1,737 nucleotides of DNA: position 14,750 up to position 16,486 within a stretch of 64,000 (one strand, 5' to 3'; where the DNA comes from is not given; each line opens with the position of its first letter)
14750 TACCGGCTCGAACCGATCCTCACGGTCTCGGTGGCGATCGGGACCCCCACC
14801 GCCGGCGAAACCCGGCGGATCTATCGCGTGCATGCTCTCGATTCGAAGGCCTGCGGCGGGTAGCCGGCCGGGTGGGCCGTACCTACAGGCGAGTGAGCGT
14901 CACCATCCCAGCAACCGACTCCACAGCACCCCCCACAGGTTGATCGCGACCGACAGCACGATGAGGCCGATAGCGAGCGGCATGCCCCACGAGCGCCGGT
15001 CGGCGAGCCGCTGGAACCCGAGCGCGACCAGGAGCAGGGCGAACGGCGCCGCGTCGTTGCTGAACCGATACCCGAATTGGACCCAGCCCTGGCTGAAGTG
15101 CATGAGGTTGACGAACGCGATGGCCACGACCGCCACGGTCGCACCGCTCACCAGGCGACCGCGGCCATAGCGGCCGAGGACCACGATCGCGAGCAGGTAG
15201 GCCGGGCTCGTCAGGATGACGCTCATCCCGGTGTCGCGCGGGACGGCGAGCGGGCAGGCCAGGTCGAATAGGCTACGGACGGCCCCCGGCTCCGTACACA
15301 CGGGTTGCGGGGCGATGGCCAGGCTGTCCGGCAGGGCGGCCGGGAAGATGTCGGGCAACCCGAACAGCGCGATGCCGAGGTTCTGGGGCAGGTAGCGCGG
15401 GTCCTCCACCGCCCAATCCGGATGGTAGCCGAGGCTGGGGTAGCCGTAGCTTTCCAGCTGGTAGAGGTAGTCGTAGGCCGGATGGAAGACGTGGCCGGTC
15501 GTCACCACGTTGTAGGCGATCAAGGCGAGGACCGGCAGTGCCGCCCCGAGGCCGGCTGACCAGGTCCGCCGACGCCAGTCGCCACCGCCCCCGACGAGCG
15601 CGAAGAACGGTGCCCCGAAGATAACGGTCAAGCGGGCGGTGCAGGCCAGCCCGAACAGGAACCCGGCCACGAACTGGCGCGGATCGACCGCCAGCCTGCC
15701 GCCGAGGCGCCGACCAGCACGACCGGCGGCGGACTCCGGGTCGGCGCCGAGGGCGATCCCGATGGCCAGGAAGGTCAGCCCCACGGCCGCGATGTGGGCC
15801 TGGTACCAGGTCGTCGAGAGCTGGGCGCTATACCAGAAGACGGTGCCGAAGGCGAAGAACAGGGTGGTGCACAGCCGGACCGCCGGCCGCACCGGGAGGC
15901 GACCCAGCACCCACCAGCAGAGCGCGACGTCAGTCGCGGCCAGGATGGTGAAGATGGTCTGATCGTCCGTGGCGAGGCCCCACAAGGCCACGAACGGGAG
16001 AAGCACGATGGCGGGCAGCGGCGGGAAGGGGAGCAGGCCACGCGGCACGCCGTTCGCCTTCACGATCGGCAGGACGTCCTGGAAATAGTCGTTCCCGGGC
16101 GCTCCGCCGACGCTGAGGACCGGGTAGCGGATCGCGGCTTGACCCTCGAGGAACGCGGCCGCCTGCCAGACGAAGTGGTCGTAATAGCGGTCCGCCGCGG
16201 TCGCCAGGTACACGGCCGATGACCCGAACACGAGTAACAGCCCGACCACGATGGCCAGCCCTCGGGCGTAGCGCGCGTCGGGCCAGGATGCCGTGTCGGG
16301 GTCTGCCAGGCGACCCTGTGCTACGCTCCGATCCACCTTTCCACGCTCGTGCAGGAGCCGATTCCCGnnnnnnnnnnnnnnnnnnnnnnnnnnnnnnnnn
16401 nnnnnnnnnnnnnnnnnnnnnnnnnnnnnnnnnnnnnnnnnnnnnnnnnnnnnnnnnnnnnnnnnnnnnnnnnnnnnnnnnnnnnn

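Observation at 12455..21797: Compact lipid-linked-sugar glycosylation locus: GT2 donor synthase plus four GT-C modules in three ORFs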

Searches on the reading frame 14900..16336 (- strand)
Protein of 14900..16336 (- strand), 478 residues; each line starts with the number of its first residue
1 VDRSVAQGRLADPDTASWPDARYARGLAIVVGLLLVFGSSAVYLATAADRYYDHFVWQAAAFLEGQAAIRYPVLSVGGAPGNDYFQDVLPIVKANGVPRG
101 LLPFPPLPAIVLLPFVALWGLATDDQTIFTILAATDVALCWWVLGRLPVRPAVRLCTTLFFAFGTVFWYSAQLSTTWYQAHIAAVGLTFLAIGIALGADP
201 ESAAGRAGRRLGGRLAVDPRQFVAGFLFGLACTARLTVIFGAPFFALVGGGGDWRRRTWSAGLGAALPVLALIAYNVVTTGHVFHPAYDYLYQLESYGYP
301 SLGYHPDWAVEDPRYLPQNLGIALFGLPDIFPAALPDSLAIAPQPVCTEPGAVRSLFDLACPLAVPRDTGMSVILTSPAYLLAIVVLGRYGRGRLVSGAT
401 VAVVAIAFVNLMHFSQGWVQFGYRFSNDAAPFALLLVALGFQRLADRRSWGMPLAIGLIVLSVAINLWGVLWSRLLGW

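Call 6: search_protein_families(library=pfam, proteins=[window:14900-16336:-], max_evalue=0.01)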
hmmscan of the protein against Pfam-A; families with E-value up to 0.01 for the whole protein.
window:14900-16336:- (478 aa): 0 families

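Call 7: search_protein_families(library=ncbifam, proteins=[window:14900-16336:-], max_evalue=0.01)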
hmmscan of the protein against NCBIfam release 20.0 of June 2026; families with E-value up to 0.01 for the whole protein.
window:14900-16336:- (478 aa): 1 family
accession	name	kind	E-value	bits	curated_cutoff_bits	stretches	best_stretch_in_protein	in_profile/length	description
NF047440.1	LA3751_2_3_fam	subfamily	3.7e-06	26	200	1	102-284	79-248/460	LA_3751/LA_3752 family putative glycosyltransferase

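Call 9: search_protein_families(library=pfam, proteins=[window:14900-16336:-], max_evalue=10)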
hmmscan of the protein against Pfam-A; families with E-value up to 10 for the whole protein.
window:14900-16336:- (478 aa): 0 families

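Call 11: search_solved_structures(query=window:14900-16336:-, max_evalue=10)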
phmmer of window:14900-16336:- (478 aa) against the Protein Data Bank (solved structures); distinct sequences matched with E-value up to 10: 0.

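Call 25: find_homologous_proteins(query=window:14900-16336:-, max_evalue=0.001)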
Query window:14900-16336:- (478 aa): 2776 proteins with E <= 0.001 among 8000 candidates; the best 120 are listed.
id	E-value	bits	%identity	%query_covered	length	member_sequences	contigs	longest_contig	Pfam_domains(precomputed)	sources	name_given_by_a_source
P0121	1.5e-297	1005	95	100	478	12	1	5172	-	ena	-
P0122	6.1e-284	960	90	100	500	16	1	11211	-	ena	-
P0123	1.7e-274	929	85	100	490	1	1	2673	-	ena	-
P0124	1.2e-271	920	86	100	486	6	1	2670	-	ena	-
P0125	4.8e-269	911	86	100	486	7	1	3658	-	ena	-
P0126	8.6e-262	887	83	100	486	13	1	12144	-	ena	-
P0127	1.4e-232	791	73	100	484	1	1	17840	-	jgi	-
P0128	1.3e-231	788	74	100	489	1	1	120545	-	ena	-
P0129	3.0e-231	787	74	100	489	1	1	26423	-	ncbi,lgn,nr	ncbi:MAG: hypothetical protein Q7S35_07135 [Candidatus Limnocylindrales bacterium]|nr:hypothetical p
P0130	4.1e-230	783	73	100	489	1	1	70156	-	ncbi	-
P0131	4.6e-230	783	73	100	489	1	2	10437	-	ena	-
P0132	1.1e-229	782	73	100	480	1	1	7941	-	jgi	-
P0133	1.6e-229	781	72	100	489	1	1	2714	-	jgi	-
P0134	1.6e-229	781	72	100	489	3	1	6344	-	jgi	jgi:hypothetical protein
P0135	4.1e-229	780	73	100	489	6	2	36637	-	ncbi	-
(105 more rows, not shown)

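Call 28: search_solved_structures(query=A2, max_evalue=10)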
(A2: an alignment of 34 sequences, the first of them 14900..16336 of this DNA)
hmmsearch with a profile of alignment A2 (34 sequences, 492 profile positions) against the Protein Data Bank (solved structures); distinct sequences matched with E-value up to 10: 1.
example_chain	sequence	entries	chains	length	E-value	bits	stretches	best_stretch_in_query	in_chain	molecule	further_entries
3f2b_A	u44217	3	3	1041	1.4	10.4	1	295-385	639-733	DNA-directed DNA polymerase III alpha chain | GEOBACILLUS KAUSTOPHILUS DNA POLC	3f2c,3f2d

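Call 40: predict_structure(alignment_id=A2)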
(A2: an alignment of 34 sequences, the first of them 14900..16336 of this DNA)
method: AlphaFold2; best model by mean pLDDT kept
length: 478 residues; sequences in the alignment: 34
mean_pLDDT: 43.8   pTM: 0.35
mean pLDDT of the five models: 43.8, 43.4, 42.4, 39.4, 36.0
residues with pLDDT >= 90: 0; 70-90: 5; 50-70: 112; < 50: 361
segments of 3 or more residues with pLDDT < 50: 1-20, 38-94, 96-142, 162-252, 258-265, 282-312, 321-379, 412-427, 467-478
pLDDT, mean of each block of 10 residues (from residue 1): 41 45 53 50 39 36 33 32 31 40 35 37 40 47 48 50 44 41 45 36 34 36 41 33 37 50 49 51 43 45 44 50 41 32 39 40 34 43 55 55 55 44 47 60 68 62 51 35
secondary structure, 60 per line:
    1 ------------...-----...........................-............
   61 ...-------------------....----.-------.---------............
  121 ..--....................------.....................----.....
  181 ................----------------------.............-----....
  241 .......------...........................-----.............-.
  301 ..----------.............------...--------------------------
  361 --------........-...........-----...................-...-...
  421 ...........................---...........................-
elements in order: H21-47 H49-63 H83-86 H109-122 H125-144 H151-171 H176-196 H219-231 H237-247 H254-280 H286-298 H313-325 H369-376 H378-388 H394-412 H418-447 H451-477

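Call 47: search_protein_representatives(alignment_id=A2)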
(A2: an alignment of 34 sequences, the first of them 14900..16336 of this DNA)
Query: 34 sequences, 492 profile positions. Proteins with E-value up to 0.001 (for the whole library): 1642; up to 1e-10: 744; up to 1e-30: 197. The best 150 are listed.
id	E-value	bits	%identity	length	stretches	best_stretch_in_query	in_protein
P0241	7.3e-183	624.9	-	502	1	1-492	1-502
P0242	2.3e-146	504.5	-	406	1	1-408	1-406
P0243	3.0e-135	467.9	-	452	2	234-492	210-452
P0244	1.5e-133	462.3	-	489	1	21-492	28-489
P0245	4.7e-133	460.6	-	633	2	231-492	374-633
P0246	2.9e-129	448.1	-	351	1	23-275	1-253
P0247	2.2e-126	438.6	-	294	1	1-279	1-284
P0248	8.1e-120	417.0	-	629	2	174-456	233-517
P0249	2.3e-116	405.5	-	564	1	21-492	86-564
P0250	2.5e-110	385.7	-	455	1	36-492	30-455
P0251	1.8e-109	382.8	-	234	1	261-492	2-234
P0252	1.2e-108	380.0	-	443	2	234-492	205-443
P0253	3.4e-107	375.3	-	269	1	225-492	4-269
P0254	6.4e-103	361.2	-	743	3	217-462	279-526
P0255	1.4e-101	356.8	-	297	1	1-211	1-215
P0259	1.7e-93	330.1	-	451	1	33-492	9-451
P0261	5.0e-92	325.3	-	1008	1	214-467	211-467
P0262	1.8e-91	323.5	-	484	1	32-434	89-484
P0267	1.8e-87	310.3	-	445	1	101-448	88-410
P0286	3.1e-74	266.6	-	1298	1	174-457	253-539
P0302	5.5e-65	236.1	-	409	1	78-456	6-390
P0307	6.6e-61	222.6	-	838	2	78-267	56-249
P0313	1.3e-58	215.1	-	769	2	150-461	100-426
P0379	1.7e-38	148.7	-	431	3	380-492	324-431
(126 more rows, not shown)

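Call 48: search_protein_families(library=pfam, proteins=[P0249, P0250, P0259, P0262, P0267, P0302, P0313, P0307, P0261, P0286], max_evalue=0.01)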
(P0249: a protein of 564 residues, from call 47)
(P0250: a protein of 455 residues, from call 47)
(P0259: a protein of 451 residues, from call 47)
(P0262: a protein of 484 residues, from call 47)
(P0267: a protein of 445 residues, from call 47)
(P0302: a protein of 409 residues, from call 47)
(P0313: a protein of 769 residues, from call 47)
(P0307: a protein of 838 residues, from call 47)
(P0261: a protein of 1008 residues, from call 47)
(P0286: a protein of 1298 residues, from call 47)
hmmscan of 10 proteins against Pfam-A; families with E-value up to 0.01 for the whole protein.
P0249 (564 aa): 0 families

P0250 (455 aa): 0 families

P0259 (451 aa): 0 families

P0262 (484 aa): 0 families

P0267 (445 aa): 0 families

P0302 (409 aa): 0 families

P0313 (769 aa): 0 families

P0307 (838 aa): 0 families

P0261 (1008 aa): 0 families

P0286 (1298 aa): 1 family
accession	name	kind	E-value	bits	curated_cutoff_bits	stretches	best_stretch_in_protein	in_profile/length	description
PF11028.14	TMEM260-like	-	5e-05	23.6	24.2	1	688-740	86-138/179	Protein O-mannosyl-transferase TMEM260-like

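Call 50: find_homologous_proteins(query=P0379, max_evalue=0.001)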
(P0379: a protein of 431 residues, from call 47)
Query P0379 (431 aa): 1092 proteins with E <= 0.001 among 8000 candidates; the best 120 are listed.
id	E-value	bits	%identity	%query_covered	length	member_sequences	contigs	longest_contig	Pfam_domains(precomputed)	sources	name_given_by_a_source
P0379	1.8e-290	981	100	100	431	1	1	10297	-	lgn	-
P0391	1.1e-155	537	55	100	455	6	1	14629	-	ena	-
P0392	3.9e-154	532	56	100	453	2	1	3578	-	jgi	jgi:hypothetical protein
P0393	5.0e-153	528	56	100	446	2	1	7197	-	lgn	-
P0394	1.6e-152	527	57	100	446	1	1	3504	-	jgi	jgi:hypothetical protein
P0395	5.6e-152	525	62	87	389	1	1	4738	-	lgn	-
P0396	4.6e-151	522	56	100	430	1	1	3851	-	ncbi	-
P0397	2.4e-150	520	55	100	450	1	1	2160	-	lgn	-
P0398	4.6e-150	519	54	100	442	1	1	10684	-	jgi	jgi:hypothetical protein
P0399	6.4e-150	518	57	99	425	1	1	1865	-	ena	-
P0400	6.1e-149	515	56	98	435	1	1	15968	-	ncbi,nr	ncbi:MAG: hypothetical protein HYY03_07315 [Chloroflexi bacterium]|nr:hypothetical protein [Chlorofl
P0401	5.9e-147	508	56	100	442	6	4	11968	-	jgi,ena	-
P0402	1.4e-146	507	55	100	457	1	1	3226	-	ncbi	-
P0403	2.6e-146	506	56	100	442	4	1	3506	-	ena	-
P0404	1.1e-145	504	54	99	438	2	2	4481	-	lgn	-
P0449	1.1e-123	432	49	97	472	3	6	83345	-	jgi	jgi:hypothetical protein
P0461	1.2e-119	418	47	87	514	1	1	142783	-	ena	-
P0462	8.9e-118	412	50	96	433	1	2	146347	-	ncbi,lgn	-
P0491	1.5e-110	388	46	97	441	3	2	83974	-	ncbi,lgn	-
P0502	1.1e-106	376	49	85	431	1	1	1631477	-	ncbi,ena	-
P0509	5.9e-99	350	42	100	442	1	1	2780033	-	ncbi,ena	-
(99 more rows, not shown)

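Call 53: search_solved_structures(query=A4, max_evalue=10)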
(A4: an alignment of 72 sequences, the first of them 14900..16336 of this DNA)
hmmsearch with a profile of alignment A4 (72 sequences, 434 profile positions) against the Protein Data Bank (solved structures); distinct sequences matched with E-value up to 10: 0.

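Call 54: find_encoding_contigs(protein=P0502, flank=8000, max_places=1)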
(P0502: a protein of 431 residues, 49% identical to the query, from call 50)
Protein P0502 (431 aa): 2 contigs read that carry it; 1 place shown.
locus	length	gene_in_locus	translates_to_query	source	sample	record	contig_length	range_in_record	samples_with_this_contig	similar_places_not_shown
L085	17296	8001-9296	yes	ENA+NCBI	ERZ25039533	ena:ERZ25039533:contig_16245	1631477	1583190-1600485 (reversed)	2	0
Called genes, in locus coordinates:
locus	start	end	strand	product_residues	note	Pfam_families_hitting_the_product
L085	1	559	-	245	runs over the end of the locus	-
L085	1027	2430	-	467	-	PF00404:Dockerin_1 (faint)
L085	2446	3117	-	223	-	-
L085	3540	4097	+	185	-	PF00989:PAS (weak), PF08448:PAS_4 (weak), PF13426:PAS_9 (weak), PF08447:PAS_3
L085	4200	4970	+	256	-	PF01590:GAF, PF13185:GAF_2, PF13492:GAF_3 (weak), PF13487:HD_5, PF01966:HD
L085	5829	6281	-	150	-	PF01739:CheR (faint), PF03848:TehB (weak), PF08241:Methyltransf_11, PF08242:Methyltransf_12, PF13489:Methyltransf_23, PF13649:Methyltransf_25, PF13847:Methyltransf_31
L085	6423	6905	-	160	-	PF05163:DinB, PF12867:DinB_2 (faint)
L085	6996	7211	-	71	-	-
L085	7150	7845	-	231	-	PF00535:Glycos_transf_2, PF13641:Glyco_tranf_2_3, PF12804:NTP_transf_3 (weak)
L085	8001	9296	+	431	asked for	-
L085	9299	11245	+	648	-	PF19830:DUF6311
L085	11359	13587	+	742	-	PF03176:MMPL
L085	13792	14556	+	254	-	PF01476:LysM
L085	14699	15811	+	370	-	PF00296:Bac_luciferase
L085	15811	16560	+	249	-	PF06314:ADC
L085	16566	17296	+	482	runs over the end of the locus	PF03486:HI0933_like (faint), PF07992:Pyr_redox_2, PF12831:FAD_oxidored, PF13450:NAD_binding_8 (faint), PF13738:Pyr_redox_3 (faint), PF00070:Pyr_redox, PF02852:Pyr_redox_dim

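Call 55: find_encoding_contigs(protein=P0509, flank=8000, max_places=1)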
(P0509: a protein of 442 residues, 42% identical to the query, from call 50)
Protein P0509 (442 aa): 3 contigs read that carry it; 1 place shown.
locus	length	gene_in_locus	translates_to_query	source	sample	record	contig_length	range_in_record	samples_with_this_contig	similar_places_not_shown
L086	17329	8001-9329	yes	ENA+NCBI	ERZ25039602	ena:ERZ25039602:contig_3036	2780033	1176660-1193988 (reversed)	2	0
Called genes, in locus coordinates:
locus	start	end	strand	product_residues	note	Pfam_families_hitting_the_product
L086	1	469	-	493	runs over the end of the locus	PF05762:VWA_CoxE (faint), PF00092:VWA, PF13519:VWA_2, PF13768:VWA_3 (weak)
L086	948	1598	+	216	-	PF04203:Sortase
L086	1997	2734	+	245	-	-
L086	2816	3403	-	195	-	-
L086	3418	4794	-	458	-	PF07995:GSDH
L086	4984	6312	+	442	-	PF03155:Alg6_Alg8 (faint)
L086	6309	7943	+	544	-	PF02366:PMT, PF13231:PMT_2, PF16192:PMT_4TMC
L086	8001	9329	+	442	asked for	-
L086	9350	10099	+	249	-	PF01209:Ubie_methyltran (weak), PF13489:Methyltransf_23, PF07021:MetW, PF08241:Methyltransf_11, PF08242:Methyltransf_12, PF13649:Methyltransf_25, PF13847:Methyltransf_31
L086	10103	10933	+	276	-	PF00535:Glycos_transf_2, PF10111:Glyco_tranf_2_2, PF13641:Glyco_tranf_2_3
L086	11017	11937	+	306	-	PF02729:OTCace_N, PF00185:OTCace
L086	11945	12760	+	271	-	PF19293:CdaA_N, PF02457:DAC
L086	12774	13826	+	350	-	PF07949:YbbR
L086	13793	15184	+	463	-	PF03193:RsgA_GTPase (faint), PF00009:GTP_EFTU, PF01926:MMR_HSR1, PF02421:FeoB_N, PF00009:GTP_EFTU, PF01926:MMR_HSR1, PF02421:FeoB_N, PF14714:KH_dom-like, +8 more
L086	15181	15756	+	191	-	PF02660:G3P_acyltransf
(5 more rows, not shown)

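Call 63: predict_structure(alignment_id=A4)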
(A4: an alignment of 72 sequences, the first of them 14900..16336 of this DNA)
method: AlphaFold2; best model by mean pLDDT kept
length: 478 residues; sequences in the alignment: 72
mean_pLDDT: 83.9   pTM: 0.87
mean pLDDT of the five models: 83.9, 83.7, 83.7, 82.0, 82.0
residues with pLDDT >= 90: 233; 70-90: 170; 50-70: 43; < 50: 32
segments of 3 or more residues with pLDDT < 50: 1-12, 14-18, 78-83, 202-208
pLDDT, mean of each block of 10 residues (from residue 1): 43 49 74 76 68 87 91 56 64 77 91 96 89 93 92 95 90 83 97 84 47 75 97 95 93 87 97 91 82 81 83 91 89 82 89 91 87 91 87 90 95 70 80 97 96 98 91 81
secondary structure, 60 per line:
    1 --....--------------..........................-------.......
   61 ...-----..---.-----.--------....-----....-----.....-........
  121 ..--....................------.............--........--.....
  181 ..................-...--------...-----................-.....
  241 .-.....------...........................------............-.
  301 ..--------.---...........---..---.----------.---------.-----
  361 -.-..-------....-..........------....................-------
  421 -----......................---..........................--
elements in order: H3-6 H21-46 H54-63 E89-92 E98-101 H107-111 H113-122 H125-144 H151-163 H166-173 H176-198 H219-234 H236-241 H243-247 H254-280 H287-298 H315-325 H373-376 H378-387 H394-412 H426-447 H451-476

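Call 65: fold_search(model_id=the predicted structure, library=pdb)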
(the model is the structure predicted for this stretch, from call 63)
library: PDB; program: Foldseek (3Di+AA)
matches with E <= 10: 167; with E <= 0.001: 0
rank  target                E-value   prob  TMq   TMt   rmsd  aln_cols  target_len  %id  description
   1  9s6r_A                4.9e-03  1.00  0.36  0.42  11.9       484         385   14  Ternary cryo-EM structure of yeast ALG3 with Dol25-PP-GlcNAc2Man5, Dol25-P-Man, and Fab (released 2026-03-18)
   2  5gmy_A                1.3e-02  1.00  0.40  0.24  13.6       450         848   14  Crystal structure of the Archaeoglobus fulgidus oligosaccharyltransferase (O29867_ARCFU) tethered with an acceptor pep (released 2017-02-01)
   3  5f15                  8.5e-02  0.99  0.47  0.43   8.6       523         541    9  Crystal Structure of ArnT from Cupriavidus metallidurans bound to Undecaprenyl phosphate (released 2016-02-17)
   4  8pn9_A                8.9e-02  0.96  0.43  0.34  12.9       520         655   12  Structure of human oligosaccharyltransferase OST-A complex bound to NGI-1 (released 2024-05-08)
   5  8b6l_I                2.4e-01  0.75  0.39  0.30  15.8       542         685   11  Subtomogram average of the human Sec61-TRAP-OSTA-translocon (released 2022-12-07)
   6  9s6t_A                3.2e-01  0.92  0.42  0.42   8.2       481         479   11  Ternary cryo-EM structure of chicken ALG12 with Dol25-PP-GlcNAc2Man7, Dol25-P-Man, and Fab (released 2026-03-18)
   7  8agb_A                3.6e-01  0.91  0.45  0.35  13.9       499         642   12  Structure of yeast oligosaccharylransferase complex with lipid-linked oligosaccharide bound (released 2022-12-07)
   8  9i5k_A                3.8e-01  0.90  0.49  0.47   8.7       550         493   10  Structure of the Chaetomium thermophilum Pmt4 homodimer (C2 symmetry) (released 2025-12-24)
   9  5ezm                  4.0e-01  0.92  0.44  0.40  10.7       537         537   10  Crystal Structure of ArnT from Cupriavidus metallidurans in the apo state (released 2016-02-17)
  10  9s6u_A                4.5e-01  0.60  0.32  0.29  10.7       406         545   11  Ternary cryo-EM structure of human ALG9 with Dol25-PP-GlcNAc2Man8, Dol25-P-Man and Fab (released 2026-03-18)
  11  8if8_C                4.7e-01  0.72  0.34  0.29   9.7       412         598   14  Arabinosyltransferase AftA (released 2023-05-31)
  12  8imx_U                5.4e-01  0.69  0.39  0.44  12.8       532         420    9  Cryo-EM structure of GPI-T with a chimeric GPI-anchored protein (released 2023-08-16)
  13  6ftg_5                6.2e-01  0.72  0.45  0.35  15.4       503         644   10  Subtomogram average of OST-containing ribosome-translocon complexes from canine rough microsomal membranes (released 2018-03-21)
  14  6pl6_A                7.0e-01  0.11  0.18  0.22  16.2       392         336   14  Structural coordination of polymerization and crosslinking by a peptidoglycan synthase complex (released 2020-03-18)
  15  7p7e_L                7.7e-01  0.08  0.16  0.14  23.8       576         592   14  Complex I from E. coli, DDM/LMNG-purified, Apo, Resting state (released 2022-09-21)
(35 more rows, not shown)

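Call 69: find_related_loci(query=A4, collection=metagenome_contigs, flank=8000)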
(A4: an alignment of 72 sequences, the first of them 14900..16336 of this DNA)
Query A4 (478 aa) in metagenome_contigs; peptide patterns used: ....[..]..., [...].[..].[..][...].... (x = any residue, [..] = any of these).
600 stretches matched a pattern (row limit reached: there are more); 547 encode a relative of the query (tblastn E <= 1e-3); the best 80 are kept; 80 distinct loci.
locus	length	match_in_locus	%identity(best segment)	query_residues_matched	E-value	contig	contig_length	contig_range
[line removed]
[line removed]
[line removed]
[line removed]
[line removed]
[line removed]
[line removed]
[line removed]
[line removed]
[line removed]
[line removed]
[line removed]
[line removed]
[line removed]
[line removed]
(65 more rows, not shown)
